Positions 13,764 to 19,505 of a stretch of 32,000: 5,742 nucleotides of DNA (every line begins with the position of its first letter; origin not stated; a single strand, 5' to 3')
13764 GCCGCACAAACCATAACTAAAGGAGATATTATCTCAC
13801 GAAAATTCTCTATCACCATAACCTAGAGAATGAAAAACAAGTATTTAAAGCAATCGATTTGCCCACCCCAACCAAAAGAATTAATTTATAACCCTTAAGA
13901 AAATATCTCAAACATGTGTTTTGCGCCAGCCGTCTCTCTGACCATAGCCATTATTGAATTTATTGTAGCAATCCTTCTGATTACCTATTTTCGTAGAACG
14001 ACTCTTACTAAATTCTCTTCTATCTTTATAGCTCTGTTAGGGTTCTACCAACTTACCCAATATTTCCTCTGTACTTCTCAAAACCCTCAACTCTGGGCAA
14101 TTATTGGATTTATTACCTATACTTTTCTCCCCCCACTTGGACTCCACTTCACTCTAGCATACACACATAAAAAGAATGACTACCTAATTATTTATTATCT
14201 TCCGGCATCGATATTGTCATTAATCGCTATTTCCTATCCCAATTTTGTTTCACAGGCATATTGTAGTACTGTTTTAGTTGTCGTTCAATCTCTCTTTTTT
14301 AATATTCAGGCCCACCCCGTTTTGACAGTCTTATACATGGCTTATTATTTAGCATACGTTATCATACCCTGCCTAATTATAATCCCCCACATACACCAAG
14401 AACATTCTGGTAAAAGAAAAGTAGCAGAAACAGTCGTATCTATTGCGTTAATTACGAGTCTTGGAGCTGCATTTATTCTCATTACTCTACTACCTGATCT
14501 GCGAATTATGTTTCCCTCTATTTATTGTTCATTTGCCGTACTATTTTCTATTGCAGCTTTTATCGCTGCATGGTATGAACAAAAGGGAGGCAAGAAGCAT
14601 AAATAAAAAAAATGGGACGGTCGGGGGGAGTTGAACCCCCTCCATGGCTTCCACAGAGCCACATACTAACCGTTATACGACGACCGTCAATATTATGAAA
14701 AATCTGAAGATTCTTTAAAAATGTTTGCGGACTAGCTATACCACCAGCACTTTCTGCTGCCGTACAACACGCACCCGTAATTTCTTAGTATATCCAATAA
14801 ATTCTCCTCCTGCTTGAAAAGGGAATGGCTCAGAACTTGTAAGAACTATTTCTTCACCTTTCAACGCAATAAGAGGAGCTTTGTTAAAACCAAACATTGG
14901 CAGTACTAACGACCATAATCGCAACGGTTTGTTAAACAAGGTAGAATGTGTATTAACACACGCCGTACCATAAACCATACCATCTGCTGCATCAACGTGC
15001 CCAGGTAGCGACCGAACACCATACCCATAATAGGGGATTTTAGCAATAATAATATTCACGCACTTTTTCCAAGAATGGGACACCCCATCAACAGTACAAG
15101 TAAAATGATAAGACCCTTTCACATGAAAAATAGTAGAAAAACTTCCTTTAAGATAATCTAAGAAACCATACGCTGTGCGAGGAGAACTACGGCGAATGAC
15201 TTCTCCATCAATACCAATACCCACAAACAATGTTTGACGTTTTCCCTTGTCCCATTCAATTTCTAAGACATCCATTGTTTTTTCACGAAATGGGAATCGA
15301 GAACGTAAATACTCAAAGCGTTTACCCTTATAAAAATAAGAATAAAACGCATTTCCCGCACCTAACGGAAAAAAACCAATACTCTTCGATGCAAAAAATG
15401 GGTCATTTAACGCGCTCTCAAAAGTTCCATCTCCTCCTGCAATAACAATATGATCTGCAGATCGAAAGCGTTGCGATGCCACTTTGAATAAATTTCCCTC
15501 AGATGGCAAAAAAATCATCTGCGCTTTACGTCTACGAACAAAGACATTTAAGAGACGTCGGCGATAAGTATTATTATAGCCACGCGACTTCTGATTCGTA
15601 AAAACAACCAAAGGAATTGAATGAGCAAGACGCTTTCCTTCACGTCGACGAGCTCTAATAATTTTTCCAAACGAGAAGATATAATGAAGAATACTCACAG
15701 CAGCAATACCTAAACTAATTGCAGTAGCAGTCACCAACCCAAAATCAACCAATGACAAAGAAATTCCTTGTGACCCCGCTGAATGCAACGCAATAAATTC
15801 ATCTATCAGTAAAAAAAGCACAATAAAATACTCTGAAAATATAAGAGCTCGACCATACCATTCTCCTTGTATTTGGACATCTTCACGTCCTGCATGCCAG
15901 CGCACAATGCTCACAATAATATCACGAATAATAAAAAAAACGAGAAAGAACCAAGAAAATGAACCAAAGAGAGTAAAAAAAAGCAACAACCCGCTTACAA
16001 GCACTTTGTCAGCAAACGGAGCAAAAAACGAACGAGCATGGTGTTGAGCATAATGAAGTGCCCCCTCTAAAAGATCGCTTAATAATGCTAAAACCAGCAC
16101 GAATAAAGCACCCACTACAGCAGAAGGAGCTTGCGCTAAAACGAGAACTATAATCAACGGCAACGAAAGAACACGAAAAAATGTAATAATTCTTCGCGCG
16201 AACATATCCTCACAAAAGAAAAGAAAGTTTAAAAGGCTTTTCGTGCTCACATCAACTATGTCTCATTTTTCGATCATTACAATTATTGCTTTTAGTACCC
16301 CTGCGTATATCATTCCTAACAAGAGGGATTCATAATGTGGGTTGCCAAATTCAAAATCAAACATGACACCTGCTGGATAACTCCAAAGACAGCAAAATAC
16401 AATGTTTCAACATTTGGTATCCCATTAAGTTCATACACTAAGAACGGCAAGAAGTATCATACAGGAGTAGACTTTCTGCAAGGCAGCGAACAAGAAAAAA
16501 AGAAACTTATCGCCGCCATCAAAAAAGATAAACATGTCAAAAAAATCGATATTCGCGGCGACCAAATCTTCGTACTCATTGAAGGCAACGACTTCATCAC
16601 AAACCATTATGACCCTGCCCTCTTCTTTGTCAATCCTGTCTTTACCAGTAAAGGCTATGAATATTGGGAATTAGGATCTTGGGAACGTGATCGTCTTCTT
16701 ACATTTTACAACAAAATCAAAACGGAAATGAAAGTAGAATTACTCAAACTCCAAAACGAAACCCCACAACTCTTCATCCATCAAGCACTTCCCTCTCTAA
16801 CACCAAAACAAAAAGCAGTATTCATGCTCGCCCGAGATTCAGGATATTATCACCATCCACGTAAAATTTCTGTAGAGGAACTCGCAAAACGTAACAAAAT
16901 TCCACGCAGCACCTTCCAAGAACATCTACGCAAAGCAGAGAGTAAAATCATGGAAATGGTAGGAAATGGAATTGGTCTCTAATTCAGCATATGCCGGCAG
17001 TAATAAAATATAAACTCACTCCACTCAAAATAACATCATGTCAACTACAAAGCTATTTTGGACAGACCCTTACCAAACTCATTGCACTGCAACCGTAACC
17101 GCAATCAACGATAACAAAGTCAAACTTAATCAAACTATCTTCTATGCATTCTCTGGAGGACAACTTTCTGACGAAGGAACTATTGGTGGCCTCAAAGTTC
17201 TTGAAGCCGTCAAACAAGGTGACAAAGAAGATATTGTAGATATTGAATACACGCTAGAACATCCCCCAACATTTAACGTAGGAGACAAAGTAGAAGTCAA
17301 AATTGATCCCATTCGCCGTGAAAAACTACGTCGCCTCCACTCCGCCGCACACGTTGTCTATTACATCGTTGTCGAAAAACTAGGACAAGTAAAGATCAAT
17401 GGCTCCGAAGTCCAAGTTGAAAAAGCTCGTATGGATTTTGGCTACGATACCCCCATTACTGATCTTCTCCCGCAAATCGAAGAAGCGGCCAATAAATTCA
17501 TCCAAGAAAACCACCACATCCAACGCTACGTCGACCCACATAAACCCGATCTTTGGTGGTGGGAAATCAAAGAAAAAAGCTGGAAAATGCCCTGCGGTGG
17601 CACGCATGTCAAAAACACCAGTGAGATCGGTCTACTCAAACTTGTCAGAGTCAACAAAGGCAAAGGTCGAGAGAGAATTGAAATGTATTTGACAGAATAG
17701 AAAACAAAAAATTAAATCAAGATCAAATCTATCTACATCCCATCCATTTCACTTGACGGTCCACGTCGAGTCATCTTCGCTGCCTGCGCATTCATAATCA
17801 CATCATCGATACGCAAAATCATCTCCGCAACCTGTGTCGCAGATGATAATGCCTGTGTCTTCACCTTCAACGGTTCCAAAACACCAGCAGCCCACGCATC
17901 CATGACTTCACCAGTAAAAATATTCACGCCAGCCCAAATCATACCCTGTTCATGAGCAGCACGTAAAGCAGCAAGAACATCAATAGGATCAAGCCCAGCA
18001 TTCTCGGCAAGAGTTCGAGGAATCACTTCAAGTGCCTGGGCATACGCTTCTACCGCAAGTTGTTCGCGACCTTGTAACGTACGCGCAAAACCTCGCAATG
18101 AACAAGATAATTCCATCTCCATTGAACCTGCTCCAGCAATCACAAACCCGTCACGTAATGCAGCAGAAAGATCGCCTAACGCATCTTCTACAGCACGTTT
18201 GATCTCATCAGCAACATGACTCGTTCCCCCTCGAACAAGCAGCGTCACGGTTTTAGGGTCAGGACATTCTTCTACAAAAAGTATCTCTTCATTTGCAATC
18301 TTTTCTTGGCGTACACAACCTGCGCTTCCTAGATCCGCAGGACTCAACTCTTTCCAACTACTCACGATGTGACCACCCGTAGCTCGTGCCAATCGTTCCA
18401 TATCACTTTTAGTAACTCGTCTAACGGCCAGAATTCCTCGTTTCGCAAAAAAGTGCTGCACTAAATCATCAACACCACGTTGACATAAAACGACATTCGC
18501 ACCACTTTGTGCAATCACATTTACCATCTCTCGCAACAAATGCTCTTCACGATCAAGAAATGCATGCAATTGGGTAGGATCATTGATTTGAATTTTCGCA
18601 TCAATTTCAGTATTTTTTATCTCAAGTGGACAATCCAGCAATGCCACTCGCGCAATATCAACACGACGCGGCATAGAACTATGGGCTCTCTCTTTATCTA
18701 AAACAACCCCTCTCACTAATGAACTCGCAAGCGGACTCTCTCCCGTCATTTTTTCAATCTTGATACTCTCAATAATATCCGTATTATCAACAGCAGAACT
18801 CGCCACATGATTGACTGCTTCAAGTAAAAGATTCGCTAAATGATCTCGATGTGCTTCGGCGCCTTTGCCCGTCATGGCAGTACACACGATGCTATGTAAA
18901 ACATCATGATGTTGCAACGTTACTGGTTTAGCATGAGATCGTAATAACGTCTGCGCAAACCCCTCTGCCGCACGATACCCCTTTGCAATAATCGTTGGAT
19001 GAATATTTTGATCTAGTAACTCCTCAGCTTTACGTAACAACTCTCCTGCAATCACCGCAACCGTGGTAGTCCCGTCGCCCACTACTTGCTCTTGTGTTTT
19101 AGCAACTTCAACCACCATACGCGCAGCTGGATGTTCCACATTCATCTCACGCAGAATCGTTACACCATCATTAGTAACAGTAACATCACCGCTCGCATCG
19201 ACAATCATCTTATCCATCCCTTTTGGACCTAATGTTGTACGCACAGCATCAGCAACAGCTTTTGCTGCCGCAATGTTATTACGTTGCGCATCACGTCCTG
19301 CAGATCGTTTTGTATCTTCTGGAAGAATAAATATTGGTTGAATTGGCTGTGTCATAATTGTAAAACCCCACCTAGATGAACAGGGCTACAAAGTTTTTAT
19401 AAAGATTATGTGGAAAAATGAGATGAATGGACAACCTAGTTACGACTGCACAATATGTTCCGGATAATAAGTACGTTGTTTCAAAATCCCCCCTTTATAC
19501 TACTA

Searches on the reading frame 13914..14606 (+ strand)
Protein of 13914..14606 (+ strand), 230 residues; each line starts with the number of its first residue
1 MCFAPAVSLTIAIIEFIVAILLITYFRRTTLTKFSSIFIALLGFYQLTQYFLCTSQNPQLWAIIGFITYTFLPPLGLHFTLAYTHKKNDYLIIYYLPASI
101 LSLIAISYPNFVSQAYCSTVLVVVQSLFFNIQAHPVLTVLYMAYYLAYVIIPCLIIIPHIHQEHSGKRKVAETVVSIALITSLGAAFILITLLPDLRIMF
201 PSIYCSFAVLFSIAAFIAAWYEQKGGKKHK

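Call 7: search_protein_families(library=pfam, proteins=[window:13914-14606:+], max_evalue=0.001)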
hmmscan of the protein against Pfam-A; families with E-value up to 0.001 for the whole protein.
window:13914-14606:+ (230 aa): 1 family
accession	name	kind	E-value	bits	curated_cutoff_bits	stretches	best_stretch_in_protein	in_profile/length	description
PF16927.11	HisKA_7TM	-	1.9e-05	25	28.6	1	11-216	5-215/224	N-terminal 7TM region of histidine kinase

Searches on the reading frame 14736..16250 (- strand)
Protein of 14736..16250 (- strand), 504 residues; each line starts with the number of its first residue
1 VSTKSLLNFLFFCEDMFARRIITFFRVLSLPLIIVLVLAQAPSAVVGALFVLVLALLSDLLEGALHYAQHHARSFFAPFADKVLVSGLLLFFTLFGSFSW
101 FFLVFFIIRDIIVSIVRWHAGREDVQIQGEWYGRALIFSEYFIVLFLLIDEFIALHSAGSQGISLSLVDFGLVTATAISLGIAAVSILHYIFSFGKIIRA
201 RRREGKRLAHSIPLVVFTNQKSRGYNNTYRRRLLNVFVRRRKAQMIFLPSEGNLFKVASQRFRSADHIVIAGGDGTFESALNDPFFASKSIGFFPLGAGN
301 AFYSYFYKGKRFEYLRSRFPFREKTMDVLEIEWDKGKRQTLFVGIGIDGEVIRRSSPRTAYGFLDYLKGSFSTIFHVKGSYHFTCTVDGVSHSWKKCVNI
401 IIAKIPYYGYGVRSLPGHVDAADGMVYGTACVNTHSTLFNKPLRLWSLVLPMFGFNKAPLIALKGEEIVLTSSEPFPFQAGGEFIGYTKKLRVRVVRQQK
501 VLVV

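Call 7: search_protein_families(library=pfam, proteins=[window:14736-16250:-], max_evalue=0.001)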
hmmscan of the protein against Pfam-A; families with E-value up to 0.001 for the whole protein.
window:14736-16250:- (504 aa): 2 families
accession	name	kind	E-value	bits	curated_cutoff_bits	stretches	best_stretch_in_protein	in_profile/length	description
PF01066.26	CDP-OH_P_transf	-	1.6e-12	48.5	22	1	21-158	6-138/152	CDP-alcohol phosphatidyltransferase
PF00781.29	DAGK_cat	-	2e-07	31.1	23.6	1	214-306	2-99/125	Diacylglycerol kinase catalytic domain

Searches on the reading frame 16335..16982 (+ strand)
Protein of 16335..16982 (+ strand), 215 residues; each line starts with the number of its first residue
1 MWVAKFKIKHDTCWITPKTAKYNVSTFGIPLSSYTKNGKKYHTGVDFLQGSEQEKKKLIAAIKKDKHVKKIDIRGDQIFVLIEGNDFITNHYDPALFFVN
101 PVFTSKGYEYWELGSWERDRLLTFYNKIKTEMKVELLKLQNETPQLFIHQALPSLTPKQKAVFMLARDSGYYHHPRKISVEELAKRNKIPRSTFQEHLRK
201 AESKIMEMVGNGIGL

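Call 7: search_protein_families(library=pfam, proteins=[window:16335-16982:+], max_evalue=0.001)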
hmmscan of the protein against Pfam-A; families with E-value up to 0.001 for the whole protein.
window:16335-16982:+ (215 aa): 1 family
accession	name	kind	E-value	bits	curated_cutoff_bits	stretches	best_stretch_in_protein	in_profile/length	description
PF04967.18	HTH_10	-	2.6e-17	62.8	23.1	1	155-207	1-53/53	HTH DNA binding domain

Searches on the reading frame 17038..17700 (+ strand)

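Call 7: search_protein_families(library=pfam, proteins=[window:17038-17700:+], max_evalue=0.001)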
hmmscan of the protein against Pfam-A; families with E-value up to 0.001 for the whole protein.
window:17038-17700:+ (220 aa): 2 families
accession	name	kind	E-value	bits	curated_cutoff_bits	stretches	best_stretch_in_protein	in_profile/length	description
PF07973.19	tRNA_SAD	-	4.5e-10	39.8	24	1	182-215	10-44/44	Threonyl and Alanyl tRNA synthetase second additional domain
PF01411.24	tRNA-synt_2c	-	5.3e-08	32.3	30.3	1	14-91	473-550/552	tRNA synthetases class II (A)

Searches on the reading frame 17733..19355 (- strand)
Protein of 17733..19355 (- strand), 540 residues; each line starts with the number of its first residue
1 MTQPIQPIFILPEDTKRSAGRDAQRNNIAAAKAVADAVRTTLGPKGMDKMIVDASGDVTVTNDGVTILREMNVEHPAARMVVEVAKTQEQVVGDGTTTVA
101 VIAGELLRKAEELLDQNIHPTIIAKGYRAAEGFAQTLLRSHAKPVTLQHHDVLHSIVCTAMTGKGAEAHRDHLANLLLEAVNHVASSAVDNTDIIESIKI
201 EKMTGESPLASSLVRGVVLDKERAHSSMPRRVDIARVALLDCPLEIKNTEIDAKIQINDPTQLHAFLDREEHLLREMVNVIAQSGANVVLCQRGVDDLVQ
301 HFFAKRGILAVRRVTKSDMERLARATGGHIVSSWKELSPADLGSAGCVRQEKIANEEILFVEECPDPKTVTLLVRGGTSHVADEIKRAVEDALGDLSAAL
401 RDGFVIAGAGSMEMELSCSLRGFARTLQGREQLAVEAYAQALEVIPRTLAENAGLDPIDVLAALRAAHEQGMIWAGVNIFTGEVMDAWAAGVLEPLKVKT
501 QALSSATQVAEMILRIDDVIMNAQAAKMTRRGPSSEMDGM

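Call 7: search_protein_families(library=pfam, proteins=[window:17733-19355:-], max_evalue=0.001)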
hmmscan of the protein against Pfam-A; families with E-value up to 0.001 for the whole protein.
window:17733-19355:- (540 aa): 1 family
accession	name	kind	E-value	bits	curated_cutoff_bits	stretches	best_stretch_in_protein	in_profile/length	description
PF00118.29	Cpn60_TCP1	-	7.2e-180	599.3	34.3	1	34-522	1-488/490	TCP-1/cpn60 chaperonin family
